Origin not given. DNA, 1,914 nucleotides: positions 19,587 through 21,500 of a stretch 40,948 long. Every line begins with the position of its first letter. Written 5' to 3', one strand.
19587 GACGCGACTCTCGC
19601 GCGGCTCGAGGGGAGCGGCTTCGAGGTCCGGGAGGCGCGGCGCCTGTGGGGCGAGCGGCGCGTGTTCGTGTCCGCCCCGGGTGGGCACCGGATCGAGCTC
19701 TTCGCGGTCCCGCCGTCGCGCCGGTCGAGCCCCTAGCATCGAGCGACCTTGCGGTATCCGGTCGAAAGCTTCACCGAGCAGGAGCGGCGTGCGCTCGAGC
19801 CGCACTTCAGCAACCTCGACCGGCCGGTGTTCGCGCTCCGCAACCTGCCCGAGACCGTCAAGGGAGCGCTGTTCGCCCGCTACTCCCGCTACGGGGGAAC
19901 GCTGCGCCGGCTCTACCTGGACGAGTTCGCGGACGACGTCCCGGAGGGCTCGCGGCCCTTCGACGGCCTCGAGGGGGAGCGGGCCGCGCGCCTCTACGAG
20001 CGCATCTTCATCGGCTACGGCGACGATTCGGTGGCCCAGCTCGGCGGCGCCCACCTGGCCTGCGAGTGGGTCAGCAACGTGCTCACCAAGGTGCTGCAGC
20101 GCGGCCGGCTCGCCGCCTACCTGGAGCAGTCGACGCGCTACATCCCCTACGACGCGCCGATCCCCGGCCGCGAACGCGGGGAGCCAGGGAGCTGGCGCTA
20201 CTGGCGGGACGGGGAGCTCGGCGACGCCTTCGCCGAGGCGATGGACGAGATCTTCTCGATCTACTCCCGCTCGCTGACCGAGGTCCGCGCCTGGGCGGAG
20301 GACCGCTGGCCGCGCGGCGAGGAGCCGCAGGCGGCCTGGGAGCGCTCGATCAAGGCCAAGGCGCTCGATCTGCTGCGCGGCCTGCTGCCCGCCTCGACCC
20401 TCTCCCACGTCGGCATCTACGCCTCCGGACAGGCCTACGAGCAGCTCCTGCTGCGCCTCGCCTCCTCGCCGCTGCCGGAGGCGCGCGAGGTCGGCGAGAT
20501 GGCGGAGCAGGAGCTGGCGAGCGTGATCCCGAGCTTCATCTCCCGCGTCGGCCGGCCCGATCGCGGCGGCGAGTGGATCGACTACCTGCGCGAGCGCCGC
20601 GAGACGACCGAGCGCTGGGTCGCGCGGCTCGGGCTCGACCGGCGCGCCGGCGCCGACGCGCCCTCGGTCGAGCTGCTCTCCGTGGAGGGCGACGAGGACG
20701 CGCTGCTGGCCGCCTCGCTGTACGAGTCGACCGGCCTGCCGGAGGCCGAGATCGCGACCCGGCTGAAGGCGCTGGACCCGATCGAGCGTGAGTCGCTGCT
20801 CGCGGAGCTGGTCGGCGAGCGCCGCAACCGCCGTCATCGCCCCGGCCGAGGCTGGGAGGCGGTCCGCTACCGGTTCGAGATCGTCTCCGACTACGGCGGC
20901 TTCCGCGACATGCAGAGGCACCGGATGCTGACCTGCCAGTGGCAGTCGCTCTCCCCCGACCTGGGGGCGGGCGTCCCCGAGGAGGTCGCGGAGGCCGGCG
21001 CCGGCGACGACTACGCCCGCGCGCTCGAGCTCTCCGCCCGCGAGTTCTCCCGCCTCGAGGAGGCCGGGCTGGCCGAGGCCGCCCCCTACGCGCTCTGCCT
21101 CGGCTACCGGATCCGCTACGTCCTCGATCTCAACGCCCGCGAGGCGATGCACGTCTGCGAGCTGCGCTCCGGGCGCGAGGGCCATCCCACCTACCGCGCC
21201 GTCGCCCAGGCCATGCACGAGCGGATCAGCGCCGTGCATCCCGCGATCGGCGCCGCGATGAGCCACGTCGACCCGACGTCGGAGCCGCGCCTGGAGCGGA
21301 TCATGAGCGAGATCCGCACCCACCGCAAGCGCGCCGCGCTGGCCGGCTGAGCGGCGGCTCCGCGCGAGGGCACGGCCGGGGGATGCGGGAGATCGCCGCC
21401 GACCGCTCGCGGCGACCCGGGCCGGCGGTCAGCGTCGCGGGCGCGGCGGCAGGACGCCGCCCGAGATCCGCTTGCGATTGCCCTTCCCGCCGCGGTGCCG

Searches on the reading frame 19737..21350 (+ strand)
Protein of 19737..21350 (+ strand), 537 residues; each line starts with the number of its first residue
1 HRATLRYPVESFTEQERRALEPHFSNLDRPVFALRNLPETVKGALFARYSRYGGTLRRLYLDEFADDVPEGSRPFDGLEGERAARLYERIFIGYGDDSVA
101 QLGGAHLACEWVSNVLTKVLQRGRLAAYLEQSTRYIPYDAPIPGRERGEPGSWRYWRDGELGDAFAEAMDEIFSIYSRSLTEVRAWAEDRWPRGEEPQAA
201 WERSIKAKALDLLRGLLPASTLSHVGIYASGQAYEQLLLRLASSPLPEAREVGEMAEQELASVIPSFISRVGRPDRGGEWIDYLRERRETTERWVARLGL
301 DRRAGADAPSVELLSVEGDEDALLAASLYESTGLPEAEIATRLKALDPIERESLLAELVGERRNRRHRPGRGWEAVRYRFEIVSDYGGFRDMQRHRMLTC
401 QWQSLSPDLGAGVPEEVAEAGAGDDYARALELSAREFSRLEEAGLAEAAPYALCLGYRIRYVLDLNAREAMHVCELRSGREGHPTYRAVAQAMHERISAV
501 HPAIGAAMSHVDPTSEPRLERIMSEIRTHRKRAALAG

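Call 8: search_protein_families(library=pfam, proteins=[window:19737-21350:+], max_evalue=0.001)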
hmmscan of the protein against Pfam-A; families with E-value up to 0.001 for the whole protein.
window:19737-21350:+ (537 aa): 1 family
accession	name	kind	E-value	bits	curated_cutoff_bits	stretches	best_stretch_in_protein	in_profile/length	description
PF02511.20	Thy1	-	7.3e-31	107.9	24.8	2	366-503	47-191/191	Thymidylate synthase complementing protein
